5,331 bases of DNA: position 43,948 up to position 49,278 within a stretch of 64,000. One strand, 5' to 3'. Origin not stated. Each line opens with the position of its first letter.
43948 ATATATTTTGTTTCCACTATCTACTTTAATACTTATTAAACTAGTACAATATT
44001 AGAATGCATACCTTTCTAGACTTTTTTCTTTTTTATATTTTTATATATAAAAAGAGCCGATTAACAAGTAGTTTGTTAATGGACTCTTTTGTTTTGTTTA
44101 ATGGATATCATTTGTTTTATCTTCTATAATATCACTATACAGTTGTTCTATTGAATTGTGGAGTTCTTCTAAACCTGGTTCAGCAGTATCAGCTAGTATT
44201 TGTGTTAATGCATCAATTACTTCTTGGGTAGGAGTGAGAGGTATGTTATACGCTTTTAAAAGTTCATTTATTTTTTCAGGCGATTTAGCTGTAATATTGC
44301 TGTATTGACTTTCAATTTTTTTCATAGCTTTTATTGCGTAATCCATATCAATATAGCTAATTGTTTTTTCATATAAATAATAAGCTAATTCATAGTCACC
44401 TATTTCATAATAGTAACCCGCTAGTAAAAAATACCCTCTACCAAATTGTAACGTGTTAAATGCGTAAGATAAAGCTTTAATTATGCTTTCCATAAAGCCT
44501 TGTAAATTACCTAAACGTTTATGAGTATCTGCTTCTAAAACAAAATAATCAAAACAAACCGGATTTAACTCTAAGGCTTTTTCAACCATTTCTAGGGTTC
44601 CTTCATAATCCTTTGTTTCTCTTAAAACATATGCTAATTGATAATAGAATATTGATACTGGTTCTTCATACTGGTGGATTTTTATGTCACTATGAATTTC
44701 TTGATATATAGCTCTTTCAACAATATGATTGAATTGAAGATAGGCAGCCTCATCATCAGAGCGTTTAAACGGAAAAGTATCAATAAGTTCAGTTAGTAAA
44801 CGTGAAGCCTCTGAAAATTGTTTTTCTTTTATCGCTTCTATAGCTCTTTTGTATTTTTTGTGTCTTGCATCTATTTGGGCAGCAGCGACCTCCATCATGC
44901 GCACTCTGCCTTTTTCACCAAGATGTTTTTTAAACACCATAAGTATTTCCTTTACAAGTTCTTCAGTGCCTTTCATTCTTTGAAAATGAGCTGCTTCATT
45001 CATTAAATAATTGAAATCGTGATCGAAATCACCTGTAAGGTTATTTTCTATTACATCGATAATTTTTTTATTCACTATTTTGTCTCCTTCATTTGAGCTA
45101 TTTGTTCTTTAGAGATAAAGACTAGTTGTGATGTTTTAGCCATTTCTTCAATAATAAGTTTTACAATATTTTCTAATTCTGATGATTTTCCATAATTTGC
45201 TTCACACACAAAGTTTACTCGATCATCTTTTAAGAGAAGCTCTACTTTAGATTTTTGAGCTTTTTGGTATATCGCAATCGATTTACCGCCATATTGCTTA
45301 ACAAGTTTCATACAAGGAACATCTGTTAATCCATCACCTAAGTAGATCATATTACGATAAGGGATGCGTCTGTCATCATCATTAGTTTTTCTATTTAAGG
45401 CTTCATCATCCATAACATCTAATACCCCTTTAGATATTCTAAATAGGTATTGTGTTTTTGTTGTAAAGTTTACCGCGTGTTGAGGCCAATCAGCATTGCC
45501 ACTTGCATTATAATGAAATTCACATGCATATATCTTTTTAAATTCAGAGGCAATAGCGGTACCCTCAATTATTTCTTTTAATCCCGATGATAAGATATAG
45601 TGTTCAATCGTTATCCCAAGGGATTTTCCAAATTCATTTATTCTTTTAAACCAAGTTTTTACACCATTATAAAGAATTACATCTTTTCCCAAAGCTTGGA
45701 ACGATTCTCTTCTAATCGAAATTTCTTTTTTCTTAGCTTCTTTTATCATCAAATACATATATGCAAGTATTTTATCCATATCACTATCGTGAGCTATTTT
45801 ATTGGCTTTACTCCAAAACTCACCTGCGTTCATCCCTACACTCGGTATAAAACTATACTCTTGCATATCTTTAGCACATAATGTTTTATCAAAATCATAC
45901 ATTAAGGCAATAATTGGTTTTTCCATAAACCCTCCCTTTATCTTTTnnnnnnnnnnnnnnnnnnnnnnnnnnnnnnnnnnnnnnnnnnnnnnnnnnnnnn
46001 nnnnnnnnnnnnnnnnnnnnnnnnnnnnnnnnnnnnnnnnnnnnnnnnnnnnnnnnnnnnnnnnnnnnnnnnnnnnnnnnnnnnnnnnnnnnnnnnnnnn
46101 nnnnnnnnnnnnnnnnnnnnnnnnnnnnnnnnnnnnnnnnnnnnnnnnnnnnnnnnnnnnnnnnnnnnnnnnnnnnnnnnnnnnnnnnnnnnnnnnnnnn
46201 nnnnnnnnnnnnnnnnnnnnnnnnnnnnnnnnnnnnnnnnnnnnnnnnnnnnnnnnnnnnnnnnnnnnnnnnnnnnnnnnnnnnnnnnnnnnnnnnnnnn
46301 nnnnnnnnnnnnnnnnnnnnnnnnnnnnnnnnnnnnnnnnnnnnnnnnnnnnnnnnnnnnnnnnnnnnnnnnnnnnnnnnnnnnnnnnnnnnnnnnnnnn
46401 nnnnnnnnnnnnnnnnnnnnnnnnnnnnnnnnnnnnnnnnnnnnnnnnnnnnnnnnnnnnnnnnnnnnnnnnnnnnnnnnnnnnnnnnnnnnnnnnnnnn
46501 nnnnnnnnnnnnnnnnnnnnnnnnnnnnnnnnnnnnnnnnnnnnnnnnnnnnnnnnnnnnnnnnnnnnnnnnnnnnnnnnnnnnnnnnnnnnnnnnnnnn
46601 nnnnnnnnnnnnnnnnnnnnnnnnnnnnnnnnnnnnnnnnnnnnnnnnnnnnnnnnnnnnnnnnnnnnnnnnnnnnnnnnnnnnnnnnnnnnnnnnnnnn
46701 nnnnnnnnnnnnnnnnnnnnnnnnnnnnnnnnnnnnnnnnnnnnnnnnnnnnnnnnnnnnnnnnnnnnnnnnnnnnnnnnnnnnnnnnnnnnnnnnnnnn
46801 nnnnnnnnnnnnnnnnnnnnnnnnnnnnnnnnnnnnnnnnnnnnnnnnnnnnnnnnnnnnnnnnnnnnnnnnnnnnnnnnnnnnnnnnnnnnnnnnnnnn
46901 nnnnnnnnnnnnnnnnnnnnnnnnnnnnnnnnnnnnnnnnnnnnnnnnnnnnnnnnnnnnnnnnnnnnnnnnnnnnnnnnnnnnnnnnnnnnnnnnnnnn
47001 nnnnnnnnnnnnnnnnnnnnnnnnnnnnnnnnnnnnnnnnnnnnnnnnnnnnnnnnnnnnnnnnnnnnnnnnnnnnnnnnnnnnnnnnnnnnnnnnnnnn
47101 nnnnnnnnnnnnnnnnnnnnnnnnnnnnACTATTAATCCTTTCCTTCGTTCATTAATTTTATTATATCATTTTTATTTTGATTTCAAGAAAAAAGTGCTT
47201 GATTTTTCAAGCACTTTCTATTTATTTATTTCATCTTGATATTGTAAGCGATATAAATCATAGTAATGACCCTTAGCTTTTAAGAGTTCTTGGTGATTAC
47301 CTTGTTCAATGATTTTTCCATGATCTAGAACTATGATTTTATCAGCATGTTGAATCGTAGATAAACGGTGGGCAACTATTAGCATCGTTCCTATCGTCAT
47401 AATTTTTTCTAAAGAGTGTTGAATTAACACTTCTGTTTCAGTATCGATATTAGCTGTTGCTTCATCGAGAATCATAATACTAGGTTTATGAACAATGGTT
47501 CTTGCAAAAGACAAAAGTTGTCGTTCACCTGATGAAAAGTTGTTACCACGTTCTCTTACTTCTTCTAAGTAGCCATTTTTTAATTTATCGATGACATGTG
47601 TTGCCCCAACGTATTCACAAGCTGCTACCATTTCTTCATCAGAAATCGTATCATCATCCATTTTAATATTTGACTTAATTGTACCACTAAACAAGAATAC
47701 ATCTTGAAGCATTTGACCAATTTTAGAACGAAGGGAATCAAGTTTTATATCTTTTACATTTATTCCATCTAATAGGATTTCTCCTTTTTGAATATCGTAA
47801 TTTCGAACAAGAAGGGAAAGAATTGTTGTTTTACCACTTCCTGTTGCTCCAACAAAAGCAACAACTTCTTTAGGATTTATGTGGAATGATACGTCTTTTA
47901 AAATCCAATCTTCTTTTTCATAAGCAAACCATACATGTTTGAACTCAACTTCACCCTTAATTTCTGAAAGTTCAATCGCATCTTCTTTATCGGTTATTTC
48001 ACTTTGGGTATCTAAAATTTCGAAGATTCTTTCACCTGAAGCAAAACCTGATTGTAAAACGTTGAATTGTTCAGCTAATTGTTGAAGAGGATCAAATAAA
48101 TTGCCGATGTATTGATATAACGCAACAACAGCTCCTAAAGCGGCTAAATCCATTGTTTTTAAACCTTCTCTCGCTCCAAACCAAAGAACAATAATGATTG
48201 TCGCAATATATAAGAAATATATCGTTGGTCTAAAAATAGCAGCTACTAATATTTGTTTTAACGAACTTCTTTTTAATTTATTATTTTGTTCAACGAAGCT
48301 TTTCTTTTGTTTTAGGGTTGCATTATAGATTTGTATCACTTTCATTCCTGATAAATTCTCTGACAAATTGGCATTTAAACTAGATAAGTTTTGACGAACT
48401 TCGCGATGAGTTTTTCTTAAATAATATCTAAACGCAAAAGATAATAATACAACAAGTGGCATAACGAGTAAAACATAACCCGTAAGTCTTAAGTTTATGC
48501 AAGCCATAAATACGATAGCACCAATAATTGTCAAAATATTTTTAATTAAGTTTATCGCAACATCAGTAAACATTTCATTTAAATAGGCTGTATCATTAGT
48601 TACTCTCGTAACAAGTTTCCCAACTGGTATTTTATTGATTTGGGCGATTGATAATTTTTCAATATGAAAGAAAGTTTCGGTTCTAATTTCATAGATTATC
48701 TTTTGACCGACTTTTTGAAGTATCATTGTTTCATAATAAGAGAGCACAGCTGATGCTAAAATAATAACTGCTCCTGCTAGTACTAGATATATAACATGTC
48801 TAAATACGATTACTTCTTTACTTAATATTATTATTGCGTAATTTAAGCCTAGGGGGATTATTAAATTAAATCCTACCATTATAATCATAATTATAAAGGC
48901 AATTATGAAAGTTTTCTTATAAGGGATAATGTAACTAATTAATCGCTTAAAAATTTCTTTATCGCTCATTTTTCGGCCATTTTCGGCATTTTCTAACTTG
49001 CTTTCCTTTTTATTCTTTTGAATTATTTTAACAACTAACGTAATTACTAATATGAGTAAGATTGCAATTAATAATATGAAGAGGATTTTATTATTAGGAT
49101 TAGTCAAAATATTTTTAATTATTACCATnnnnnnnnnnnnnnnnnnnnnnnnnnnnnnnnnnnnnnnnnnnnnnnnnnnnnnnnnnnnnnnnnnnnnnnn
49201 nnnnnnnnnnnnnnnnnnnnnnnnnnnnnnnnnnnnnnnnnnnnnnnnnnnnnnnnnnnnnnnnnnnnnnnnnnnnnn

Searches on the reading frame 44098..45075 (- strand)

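Call 29: search_protein_families(library=pfam, proteins=[window:44098-45075:-], max_evalue=0.0001)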
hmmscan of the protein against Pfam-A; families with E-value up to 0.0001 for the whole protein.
window:44098-45075:- (325 aa): 5 families
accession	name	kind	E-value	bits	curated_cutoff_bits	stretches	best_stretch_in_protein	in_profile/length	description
PF07719.23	TPR_2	-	4.1e-06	27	27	0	143-172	3-32/34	Tetratricopeptide repeat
PF00515.34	TPR_1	-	4.5e-06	26.7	27.8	0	143-172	3-32/34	Tetratricopeptide repeat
PF13181.12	TPR_8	-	6.3e-06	26.4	25.7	0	144-172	4-32/34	Tetratricopeptide repeat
PF12895.13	ANAPC3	-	2.4e-05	25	27.2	0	138-191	22-72/82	Anaphase-promoting complex, cyclosome, subunit 3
PF12569.14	NatA_aux_su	-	2.9e-05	23.7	33.3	1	138-200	189-251/515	N-terminal acetyltransferase A, auxiliary subunit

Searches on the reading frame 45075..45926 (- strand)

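Call 29: search_protein_families(library=pfam, proteins=[window:45075-45926:-], max_evalue=0.0001)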
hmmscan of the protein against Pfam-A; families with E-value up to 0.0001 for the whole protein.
window:45075-45926:- (283 aa): 2 families
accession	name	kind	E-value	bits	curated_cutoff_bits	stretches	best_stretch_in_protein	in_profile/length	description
PF12710.13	HAD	-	1.3e-09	39.2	27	1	9-207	2-189/189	haloacid dehalogenase-like hydrolase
PF06888.18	Put_Phosphatase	-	4.2e-05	23.5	27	0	8-209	3-188/234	Putative Phosphatase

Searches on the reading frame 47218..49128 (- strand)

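Call 8: search_protein_families(library=pfam, proteins=[window:47218-49128:-], max_evalue=0.001)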
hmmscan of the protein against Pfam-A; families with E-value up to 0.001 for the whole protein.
window:47218-49128:- (636 aa): 3 families
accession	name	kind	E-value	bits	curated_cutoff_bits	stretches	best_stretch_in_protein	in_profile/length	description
PF00664.28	ABC_membrane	-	2.5e-34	119.6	28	1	74-320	1-248/274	ABC transporter transmembrane region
PF00005.33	ABC_tran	-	7.8e-29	101.5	25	1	410-559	1-137/137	ABC transporter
PF02463.25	SMC_N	-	3.9e-05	23.6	40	1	50-601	114-211/220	RecF/RecN/SMC N terminal domain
